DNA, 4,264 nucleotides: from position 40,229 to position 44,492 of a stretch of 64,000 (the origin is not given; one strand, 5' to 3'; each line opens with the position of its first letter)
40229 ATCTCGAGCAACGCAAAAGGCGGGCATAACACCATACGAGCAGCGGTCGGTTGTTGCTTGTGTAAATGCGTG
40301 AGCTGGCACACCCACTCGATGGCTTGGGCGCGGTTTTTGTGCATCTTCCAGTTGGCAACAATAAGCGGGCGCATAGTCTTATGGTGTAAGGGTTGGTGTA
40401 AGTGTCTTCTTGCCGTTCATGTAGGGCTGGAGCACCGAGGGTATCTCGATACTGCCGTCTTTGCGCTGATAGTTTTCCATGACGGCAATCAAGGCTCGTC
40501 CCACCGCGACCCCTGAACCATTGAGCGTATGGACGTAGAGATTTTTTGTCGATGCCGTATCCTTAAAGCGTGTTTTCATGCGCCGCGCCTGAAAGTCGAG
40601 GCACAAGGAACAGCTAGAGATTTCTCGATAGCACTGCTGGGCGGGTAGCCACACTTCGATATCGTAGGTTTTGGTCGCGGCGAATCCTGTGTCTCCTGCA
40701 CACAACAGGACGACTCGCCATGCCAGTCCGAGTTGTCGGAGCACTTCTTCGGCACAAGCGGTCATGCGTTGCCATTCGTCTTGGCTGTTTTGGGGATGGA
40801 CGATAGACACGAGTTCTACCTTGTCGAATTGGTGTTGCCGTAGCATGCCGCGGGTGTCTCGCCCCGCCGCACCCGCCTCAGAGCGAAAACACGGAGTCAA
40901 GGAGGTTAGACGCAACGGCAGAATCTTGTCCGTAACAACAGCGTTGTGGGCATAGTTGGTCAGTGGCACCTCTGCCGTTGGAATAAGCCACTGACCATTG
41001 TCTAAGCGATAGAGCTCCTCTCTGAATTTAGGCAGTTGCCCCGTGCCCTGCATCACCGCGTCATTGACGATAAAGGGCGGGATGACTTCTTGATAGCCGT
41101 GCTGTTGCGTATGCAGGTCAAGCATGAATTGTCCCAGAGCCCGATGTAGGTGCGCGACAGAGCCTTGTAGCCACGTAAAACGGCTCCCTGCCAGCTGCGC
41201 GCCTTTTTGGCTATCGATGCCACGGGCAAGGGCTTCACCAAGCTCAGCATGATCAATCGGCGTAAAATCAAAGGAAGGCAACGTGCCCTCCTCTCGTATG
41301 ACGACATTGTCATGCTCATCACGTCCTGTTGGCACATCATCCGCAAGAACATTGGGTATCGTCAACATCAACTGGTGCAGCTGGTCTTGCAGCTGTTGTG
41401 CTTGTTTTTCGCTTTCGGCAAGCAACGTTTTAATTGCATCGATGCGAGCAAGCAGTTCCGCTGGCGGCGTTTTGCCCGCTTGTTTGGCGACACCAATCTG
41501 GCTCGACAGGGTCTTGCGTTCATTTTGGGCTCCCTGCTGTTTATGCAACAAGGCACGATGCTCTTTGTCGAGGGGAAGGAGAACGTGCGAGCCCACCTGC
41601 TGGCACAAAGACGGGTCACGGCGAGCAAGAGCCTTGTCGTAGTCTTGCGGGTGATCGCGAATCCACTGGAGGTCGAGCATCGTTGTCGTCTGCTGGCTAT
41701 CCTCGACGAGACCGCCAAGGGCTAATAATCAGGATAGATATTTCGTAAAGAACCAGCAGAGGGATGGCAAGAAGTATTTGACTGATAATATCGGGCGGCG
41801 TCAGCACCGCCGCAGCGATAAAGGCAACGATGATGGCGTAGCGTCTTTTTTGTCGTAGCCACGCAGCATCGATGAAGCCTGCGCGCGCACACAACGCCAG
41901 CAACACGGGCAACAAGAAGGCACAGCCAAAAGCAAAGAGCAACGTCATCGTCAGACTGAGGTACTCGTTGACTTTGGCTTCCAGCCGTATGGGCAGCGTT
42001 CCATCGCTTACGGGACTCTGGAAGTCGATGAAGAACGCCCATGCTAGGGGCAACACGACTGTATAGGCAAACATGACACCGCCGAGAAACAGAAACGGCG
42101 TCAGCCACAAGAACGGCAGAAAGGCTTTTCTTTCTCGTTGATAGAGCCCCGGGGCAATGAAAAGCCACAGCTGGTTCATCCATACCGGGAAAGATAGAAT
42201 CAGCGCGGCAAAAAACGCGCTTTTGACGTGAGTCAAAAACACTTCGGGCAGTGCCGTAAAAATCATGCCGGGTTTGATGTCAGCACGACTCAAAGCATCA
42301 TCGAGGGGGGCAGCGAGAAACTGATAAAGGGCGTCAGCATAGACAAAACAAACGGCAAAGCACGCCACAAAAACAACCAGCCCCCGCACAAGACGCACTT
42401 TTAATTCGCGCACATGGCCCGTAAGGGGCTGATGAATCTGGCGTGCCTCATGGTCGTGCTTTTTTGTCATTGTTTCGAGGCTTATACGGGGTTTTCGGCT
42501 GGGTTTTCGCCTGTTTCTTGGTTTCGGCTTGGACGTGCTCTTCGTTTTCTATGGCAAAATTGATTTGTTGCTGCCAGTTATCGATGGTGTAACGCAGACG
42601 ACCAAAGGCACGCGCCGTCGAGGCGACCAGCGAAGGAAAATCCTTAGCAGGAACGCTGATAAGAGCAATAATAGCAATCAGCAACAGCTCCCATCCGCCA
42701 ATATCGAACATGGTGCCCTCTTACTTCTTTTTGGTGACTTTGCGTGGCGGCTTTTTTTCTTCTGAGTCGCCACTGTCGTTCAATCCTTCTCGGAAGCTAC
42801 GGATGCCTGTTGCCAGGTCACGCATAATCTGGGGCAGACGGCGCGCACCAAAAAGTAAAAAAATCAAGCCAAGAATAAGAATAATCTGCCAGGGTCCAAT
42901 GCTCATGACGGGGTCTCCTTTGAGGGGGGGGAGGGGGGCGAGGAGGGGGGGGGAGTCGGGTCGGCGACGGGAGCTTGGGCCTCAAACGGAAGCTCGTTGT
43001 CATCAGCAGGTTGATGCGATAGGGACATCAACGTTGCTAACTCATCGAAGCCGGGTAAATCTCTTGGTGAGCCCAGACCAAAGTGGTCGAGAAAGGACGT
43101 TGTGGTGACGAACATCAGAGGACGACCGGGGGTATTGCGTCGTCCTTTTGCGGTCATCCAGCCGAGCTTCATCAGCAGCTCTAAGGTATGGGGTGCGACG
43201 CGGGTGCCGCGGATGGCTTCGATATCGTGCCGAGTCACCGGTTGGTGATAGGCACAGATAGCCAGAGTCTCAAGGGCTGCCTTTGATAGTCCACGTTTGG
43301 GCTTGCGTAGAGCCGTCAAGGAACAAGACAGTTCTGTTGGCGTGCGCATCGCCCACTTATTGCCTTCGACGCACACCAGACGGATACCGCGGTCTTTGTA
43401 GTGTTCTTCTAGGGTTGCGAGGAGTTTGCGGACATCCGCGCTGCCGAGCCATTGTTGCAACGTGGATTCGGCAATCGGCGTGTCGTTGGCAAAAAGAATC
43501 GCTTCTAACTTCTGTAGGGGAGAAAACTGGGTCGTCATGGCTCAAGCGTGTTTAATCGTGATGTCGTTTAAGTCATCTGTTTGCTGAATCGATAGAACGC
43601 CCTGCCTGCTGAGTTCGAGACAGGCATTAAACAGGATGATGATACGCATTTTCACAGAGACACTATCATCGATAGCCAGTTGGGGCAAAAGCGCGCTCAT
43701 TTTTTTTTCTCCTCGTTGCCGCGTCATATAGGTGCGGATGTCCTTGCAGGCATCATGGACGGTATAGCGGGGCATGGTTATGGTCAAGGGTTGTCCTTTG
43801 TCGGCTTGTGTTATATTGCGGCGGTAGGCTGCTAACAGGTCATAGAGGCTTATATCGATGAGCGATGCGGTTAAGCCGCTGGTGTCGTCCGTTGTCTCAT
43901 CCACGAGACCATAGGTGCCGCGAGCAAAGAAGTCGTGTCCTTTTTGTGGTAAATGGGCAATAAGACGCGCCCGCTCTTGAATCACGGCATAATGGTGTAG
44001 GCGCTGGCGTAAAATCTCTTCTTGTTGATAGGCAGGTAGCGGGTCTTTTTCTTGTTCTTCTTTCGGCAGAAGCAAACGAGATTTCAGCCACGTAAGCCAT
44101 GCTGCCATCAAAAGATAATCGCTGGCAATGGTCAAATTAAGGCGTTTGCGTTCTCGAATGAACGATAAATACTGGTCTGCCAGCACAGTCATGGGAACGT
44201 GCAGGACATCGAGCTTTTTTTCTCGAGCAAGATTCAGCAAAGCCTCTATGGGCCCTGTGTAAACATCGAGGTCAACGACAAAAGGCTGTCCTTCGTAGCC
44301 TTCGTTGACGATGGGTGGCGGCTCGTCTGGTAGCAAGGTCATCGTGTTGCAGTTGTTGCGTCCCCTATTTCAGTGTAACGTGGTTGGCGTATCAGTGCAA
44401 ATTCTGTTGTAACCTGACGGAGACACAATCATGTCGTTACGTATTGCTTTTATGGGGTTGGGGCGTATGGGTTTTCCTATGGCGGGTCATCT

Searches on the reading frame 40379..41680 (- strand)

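Call 66: search_protein_families(library=pfam, proteins=[window:40379-41680:-], max_evalue=0.00001)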
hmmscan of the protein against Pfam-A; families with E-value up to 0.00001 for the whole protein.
window:40379-41680:- (433 aa): 2 families
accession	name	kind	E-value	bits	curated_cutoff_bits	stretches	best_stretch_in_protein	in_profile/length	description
PF00587.30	tRNA-synt_2b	-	2.5e-38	132.4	29.3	1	230-404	11-179/179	tRNA synthetase class II core domain (G, H, P, S and T)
PF02403.27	Seryl_tRNA_N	-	1.5e-20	73.9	28.2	1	1-111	1-107/108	Seryl-tRNA synthetase N-terminal domain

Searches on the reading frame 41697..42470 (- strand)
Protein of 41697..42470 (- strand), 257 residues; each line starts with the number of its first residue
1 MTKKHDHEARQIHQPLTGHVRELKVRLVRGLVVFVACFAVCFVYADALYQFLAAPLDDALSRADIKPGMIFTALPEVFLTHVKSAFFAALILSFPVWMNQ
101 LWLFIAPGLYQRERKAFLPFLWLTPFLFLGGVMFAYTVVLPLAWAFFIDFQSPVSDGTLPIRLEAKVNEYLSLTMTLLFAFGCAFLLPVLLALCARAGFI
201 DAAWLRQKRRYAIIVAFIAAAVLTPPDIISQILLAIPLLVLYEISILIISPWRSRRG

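Call 66: search_protein_families(library=pfam, proteins=[window:41697-42470:-], max_evalue=0.00001)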
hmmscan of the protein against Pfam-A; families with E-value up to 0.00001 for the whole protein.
window:41697-42470:- (257 aa): 1 family
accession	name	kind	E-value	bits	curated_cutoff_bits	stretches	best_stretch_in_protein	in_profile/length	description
PF00902.23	TatC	-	1.2e-66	224.9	25.1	1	19-237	2-208/208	Sec-independent protein translocase protein (TatC)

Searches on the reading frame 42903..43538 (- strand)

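Call 66: search_protein_families(library=pfam, proteins=[window:42903-43538:-], max_evalue=0.00001)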
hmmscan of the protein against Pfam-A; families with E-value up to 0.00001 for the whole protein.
window:42903-43538:- (211 aa): 1 family
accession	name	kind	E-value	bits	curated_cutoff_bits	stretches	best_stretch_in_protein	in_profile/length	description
PF04079.22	SMC_ScpB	-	7.8e-43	146.3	27.4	1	10-162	2-158/160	Segregation and condensation complex subunit ScpB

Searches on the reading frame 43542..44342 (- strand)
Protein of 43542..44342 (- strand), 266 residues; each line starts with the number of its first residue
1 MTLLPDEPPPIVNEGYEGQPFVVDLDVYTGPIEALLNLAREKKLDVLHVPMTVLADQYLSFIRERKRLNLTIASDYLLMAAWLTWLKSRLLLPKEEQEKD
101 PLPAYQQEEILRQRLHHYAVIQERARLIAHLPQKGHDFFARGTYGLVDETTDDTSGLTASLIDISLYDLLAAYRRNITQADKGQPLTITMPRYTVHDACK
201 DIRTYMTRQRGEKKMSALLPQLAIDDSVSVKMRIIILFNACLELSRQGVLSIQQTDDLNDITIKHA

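Call 66: search_protein_families(library=pfam, proteins=[window:43542-44342:-], max_evalue=0.00001)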
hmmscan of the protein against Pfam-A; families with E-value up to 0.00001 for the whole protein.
window:43542-44342:- (266 aa): 1 family
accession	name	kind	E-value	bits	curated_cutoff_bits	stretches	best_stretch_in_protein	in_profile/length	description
PF02616.19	SMC_ScpA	-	2.1e-19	70.9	24.6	1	38-264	1-230/232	Segregation and condensation protein ScpA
